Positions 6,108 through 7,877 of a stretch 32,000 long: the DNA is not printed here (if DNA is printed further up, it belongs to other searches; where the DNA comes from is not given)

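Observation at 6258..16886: Two ATPase + PD-(D/E)xK-like genes bracket the interference module inside a type I cas operon: candidate CRISPR-embedded accessory or defence modules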

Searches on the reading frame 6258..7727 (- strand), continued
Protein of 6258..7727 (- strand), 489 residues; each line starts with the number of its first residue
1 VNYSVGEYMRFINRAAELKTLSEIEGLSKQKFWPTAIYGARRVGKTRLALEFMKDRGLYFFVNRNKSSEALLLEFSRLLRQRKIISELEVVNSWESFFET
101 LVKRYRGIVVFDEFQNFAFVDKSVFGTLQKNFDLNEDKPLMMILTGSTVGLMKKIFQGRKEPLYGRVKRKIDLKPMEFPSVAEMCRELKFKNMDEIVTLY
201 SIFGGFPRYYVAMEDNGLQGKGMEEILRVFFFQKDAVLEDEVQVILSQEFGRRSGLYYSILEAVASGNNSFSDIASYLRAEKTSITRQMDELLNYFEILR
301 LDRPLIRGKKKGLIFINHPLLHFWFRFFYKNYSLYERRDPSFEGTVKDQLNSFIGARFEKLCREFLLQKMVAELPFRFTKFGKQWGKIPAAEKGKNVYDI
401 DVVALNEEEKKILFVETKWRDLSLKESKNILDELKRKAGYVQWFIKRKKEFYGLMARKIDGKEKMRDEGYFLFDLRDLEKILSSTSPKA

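Call 67: predict_structure(alignment_id=A4)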
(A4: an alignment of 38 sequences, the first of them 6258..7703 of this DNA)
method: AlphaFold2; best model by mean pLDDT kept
length: 481 residues; sequences in the alignment: 38
mean_pLDDT: 89.0   pTM: 0.86
mean pLDDT of the five models: 89.0, 88.9, 85.0, 84.1, 82.5
residues with pLDDT >= 90: 302; 70-90: 160; 50-70: 15; < 50: 4
segments of 3 or more residues with pLDDT < 50: 478-481
pLDDT, mean of each block of 10 residues (from residue 1): 74 94 94 87 90 94 95 92 92 93 95 92 92 93 82 82 90 90 93 92 91 92 83 80 77 94 92 91 89 87 85 93 88 91 93 83 79 90 82 92 94 97 95 80 95 94 93 68 33
secondary structure, 60 per line:
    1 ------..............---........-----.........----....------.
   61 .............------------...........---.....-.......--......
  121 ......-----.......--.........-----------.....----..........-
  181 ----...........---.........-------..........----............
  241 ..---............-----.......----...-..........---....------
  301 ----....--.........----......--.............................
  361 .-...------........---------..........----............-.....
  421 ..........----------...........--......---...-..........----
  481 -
elements in order: H7-20 E24-31 H37-45 E50-53 H60-73 H86-96 E100-104 H106-112 H115-126 E132-138 H141-149 E161-165 H170-179 H185-195 H199-207 H215-224 H229-242 H246-257 H263-269 H278-287 E291-294 E305-308 H311-319 H324-329 H332-361 E372-379 E389-398 E403-414 H416-430 E441-451 H454-459 E463-465 H467-476

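Call 72: fold_search(model_id=the predicted structure, library=pdb)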
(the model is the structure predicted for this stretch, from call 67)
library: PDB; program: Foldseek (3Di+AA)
matches with E <= 10: 1549; with E <= 0.001: 405
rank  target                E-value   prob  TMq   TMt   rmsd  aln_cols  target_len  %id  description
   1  2qen                  7.4e-15  1.00  0.51  0.68   4.4       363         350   23  The walker-type atpase paby2304 of pyrococcus abyssi (released 2008-07-01)
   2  7jpq_D                2.6e-10  1.00  0.32  0.37  14.1       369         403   14  ORC-O2-5: Human Origin Recognition Complex (ORC) with subunits 2,3,4,5 (released 2020-09-02)
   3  8s0c_D                1.1e-09  1.00  0.27  0.34  13.6       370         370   15  H. sapiens ORC1-5 bound to double stranded DNA as part of the MCM-ORC complex (released 2024-10-02)
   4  8s0e_D                4.9e-09  1.00  0.30  0.34  14.4       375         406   14  H. sapiens OCCM bound to double stranded DNA (released 2024-10-02)
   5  7jpo_D                5.2e-09  1.00  0.32  0.37  14.1       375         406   14  ORC-O1AAA: Human Origin Recognition Complex (ORC) with dynamic/unresolved ORC2 WH (released 2020-09-02)
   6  2qby_B                9.2e-09  1.00  0.37  0.47   9.9       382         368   12  Crystal structure of a heterodimer of Cdc6/Orc1 initiators bound to origin DNA (from S. solfataricus) (released 2007-09-11)
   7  7jgr_D                1.0e-08  1.00  0.28  0.31  15.4       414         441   14  Structure of Drosophila ORC bound to DNA (84 bp) and Cdc6 (released 2020-09-09)
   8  8s0e_E                1.8e-08  1.00  0.32  0.40  15.0       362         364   15  H. sapiens OCCM bound to double stranded DNA (released 2024-10-02)
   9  1z6t_B                2.0e-08  1.00  0.33  0.28  18.1       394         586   14  Structure of the apoptotic protease-activating factor 1 bound to ADP (released 2005-04-19)
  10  3shf                  2.1e-08  1.00  0.30  0.14  18.3       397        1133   15  Crystal structure of the R265S mutant of full-length murine Apaf-1 (released 2011-08-24)
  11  9ria_B                2.2e-08  1.00  0.42  0.26   6.9       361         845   15  Cryo-EM structure of tomato NRC3-AVRcap1b complex (released 2025-07-23)
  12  1fnn_A                2.3e-08  1.00  0.35  0.42  11.9       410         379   15  CRYSTAL STRUCTURE OF CDC6P FROM PYROBACULUM AEROPHILUM (released 2000-10-04)
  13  5uj7_C                2.3e-08  1.00  0.30  0.36  14.3       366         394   13  Structure of the active form of human Origin Recognition Complex ATPase motor module, complex subunitS 1, 4, 5 (released 2017-02-08)
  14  5uj7_D                2.5e-08  1.00  0.35  0.43  12.0       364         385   14  Structure of the active form of human Origin Recognition Complex ATPase motor module, complex subunitS 1, 4, 5 (released 2017-02-08)
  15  3sfz                  2.8e-08  1.00  0.26  0.13  18.7       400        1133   14  Crystal structure of full-length murine Apaf-1 (released 2011-08-24)
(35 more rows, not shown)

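Call 79: find_related_loci(query=A4, collection=viral_contigs, flank=6000)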
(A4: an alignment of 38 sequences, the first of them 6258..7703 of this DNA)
Query A4 (481 aa) in viral_contigs; peptide patterns used: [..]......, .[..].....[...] (x = any residue, [..] = any of these).
45 stretches matched a pattern, but none encodes a relative of the query by tblastn (E <= 1e-3).

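Call 83: find_encoding_contigs(protein=P0006, flank=7000, max_places=2)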
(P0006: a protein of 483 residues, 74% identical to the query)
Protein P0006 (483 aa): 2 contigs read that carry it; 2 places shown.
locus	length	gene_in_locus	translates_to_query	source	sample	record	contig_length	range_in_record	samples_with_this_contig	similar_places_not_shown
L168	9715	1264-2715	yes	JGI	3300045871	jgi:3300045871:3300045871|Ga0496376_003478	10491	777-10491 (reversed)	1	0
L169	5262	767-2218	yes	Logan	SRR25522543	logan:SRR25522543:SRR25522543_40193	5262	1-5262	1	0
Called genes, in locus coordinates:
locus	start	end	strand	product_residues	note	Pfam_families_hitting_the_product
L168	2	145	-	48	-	?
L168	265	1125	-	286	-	PF21686:LigD_Prim-Pol, PF01896:DNA_primase_S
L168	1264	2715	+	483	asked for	PF01637:ATPase_2, PF13173:AAA_14, PF13401:AAA_22 (weak), PF03008:DUF234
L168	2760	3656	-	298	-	PF01637:ATPase_2 (faint), PF21100:WHD_MCM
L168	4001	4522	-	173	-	PF14512:TM1586_NiRdase (faint), PF00881:Nitroreductase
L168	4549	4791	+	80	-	-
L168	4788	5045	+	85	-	-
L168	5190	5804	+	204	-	PF09339:HTH_IclR (weak), PF13412:HTH_24 (faint)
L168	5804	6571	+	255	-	-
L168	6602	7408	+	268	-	PF02735:Ku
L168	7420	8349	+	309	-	PF01068:DNA_ligase_A_M, PF04679:DNA_ligase_A_C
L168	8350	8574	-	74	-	PF01037:AsnC_trans_reg, PF08734:GYD (weak)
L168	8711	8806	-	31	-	-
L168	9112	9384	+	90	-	PF04014:MazE_antitoxin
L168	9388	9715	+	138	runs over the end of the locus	PF01850:PIN (weak), PF13470:PIN_3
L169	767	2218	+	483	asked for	PF01637:ATPase_2, PF13173:AAA_14, PF13401:AAA_22 (weak), PF03008:DUF234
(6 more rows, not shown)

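Call 84: find_encoding_contigs(protein=P0010, flank=7000, max_places=2)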
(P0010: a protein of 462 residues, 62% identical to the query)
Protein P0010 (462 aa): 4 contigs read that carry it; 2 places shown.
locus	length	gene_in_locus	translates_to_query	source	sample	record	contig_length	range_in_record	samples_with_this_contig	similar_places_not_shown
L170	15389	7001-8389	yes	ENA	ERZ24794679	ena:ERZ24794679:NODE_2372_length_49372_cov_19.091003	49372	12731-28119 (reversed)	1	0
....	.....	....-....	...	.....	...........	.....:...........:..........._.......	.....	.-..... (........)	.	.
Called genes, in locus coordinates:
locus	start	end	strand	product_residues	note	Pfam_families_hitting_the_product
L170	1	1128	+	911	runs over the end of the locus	PF09586:YfhO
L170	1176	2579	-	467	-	PF00884:Sulfatase, PF01663:Phosphodiest, PF02995:DUF229 (weak), PF16347:SGSH_C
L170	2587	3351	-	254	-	PF00557:Peptidase_M24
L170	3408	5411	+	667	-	PF00884:Sulfatase, PF01663:Phosphodiest (faint), PF16347:SGSH_C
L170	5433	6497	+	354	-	PF14907:NTP_transf_5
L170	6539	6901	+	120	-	PF27297:AF_0843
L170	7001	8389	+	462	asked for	PF01637:ATPase_2, PF13173:AAA_14, PF13401:AAA_22 (faint), PF03008:DUF234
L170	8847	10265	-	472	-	PF02386:TrkH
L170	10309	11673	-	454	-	PF04932:Wzy_C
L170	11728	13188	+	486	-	PF01554:MatE, PF01943:Polysacc_synt, PF13440:Polysacc_synt_3, PF03023:MurJ (weak), PF01554:MatE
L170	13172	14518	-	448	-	PF13727:CoA_binding_3, PF02397:Bac_transf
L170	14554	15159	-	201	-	PF08241:Methyltransf_11 (weak)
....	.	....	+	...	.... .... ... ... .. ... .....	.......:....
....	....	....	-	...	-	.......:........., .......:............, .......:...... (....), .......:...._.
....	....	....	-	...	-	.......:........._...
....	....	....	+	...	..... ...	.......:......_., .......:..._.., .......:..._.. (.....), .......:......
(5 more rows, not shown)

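Call 85: find_encoding_contigs(protein=P0002, flank=5000, max_places=2)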
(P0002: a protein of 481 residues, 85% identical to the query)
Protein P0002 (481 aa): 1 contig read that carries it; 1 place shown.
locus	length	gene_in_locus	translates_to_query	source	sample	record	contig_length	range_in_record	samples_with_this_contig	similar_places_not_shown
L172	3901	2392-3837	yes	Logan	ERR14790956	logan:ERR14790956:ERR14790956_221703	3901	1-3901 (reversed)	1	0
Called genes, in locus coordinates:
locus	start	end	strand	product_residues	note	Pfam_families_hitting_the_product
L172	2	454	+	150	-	?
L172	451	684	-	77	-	-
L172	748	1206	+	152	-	PF22007:DUF6930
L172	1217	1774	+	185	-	PF01909:NTP_transf_2 (weak), PF18765:Polbeta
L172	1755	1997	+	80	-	-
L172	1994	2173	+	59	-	PF01934:HepT-like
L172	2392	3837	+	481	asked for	PF01637:ATPase_2, PF13173:AAA_14, PF03008:DUF234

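Call 90: search_protein_families(library=pfam, proteins=[L001:7625-8200:+, L001:8818-9699:+], max_evalue=0.001)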
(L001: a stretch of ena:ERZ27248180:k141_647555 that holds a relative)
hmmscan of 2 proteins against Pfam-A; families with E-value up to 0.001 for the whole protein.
L001:7625-8200:+ (191 aa): 2 families
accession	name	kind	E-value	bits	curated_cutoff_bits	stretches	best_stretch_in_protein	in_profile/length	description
PF07929.16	PRiA4_ORF3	-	6e-16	59.1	26.6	1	17-134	2-122/173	Plasmid pRiA4b ORF-3-like protein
PF12251.13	SNAPC3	-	2.2e-08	34.4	23.8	1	89-185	91-186/199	snRNA-activating protein complex (SNAPc), subunit 3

L001:8818-9699:+ (293 aa): 0 families
